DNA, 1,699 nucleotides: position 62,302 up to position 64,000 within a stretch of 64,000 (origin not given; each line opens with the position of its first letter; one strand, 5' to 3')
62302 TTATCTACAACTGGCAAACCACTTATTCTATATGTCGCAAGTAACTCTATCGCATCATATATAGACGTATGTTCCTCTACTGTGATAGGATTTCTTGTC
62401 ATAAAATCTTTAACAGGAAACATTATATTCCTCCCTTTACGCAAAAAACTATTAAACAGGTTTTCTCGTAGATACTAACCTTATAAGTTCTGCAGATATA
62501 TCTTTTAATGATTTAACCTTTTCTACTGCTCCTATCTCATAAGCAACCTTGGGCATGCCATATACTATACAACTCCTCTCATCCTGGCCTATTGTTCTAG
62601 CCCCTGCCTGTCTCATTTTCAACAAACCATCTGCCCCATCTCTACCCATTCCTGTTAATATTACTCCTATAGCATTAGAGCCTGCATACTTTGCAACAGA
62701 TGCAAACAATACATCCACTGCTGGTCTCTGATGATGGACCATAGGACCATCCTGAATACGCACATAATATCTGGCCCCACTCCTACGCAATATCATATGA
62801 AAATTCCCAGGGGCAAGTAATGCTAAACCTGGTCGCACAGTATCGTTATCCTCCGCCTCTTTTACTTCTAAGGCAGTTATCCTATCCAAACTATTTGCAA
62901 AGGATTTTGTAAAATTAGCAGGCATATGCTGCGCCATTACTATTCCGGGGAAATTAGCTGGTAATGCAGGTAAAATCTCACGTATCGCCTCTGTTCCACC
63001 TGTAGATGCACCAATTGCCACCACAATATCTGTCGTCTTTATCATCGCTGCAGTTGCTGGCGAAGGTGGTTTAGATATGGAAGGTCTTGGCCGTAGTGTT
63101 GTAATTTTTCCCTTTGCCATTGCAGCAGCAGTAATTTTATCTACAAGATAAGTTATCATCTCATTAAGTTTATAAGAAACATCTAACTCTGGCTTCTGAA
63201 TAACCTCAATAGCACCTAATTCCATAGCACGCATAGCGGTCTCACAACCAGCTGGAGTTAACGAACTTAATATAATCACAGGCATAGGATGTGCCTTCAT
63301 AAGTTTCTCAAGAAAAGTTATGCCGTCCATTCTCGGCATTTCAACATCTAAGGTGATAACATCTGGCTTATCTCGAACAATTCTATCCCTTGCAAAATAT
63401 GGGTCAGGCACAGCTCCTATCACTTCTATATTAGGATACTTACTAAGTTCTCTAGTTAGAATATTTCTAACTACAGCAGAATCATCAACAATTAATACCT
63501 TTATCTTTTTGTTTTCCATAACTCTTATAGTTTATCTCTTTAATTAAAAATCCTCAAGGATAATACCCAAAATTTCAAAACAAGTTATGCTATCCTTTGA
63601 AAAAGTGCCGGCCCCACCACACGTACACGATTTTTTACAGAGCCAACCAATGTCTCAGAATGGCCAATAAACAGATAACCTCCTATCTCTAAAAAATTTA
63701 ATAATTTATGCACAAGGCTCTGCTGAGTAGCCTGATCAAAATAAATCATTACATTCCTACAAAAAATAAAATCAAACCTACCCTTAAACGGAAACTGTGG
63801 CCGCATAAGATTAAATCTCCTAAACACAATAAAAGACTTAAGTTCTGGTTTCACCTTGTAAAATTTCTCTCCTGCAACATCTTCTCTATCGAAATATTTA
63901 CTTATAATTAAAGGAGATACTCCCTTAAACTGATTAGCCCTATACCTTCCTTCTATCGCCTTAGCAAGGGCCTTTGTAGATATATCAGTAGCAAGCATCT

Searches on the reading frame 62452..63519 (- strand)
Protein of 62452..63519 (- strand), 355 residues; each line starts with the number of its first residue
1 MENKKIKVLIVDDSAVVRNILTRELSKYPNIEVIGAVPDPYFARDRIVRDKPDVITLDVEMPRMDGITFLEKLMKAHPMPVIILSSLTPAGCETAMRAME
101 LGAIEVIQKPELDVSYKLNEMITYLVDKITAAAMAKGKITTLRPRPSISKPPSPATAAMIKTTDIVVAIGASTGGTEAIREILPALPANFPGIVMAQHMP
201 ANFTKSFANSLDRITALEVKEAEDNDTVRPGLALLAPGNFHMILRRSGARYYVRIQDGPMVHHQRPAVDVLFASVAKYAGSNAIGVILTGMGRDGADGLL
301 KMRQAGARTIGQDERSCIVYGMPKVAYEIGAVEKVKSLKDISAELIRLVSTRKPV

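Call 7: search_protein_families(library=pfam, proteins=[window:62452-63519:-], max_evalue=0.001)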
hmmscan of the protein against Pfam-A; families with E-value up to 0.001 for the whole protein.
window:62452-63519:- (355 aa): 2 families
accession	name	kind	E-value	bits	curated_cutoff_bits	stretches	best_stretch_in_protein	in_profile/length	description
PF01339.22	CheB_methylest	-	8.6e-65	218.1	24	1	167-345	1-174/174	CheB methylesterase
PF00072.30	Response_reg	-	1.2e-19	71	30.2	1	8-111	1-101/111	Response regulator receiver domain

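Call 40: find_encoding_contigs(protein=window:62452-63519:-, flank=10000, max_places=1)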
Protein window:62452-63519:- (355 aa): 4 contigs read that carry it; 1 place shown.
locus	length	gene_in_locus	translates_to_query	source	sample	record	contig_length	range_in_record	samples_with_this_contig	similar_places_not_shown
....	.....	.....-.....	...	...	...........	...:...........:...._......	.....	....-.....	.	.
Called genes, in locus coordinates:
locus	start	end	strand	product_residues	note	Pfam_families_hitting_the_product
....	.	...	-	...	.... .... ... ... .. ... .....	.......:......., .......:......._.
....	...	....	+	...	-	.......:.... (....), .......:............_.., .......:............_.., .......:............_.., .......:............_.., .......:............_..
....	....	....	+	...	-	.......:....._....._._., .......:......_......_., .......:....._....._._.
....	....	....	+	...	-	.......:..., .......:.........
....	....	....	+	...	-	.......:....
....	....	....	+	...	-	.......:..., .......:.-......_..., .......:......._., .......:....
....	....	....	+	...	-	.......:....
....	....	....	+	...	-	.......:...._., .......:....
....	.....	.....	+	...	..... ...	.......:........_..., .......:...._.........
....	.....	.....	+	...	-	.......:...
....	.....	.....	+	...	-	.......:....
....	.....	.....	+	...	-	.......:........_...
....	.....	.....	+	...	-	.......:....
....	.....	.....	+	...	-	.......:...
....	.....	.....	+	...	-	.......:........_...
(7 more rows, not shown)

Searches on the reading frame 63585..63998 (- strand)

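Call 7: search_protein_families(library=pfam, proteins=[window:63585-63998:-], max_evalue=0.001)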
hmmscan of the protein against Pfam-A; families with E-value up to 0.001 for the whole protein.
window:63585-63998:- (137 aa): 1 family
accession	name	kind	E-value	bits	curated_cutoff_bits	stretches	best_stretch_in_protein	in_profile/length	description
PF01739.24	CheR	-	4.3e-35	121.4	27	1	2-127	68-188/195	CheR methyltransferase, SAM binding domain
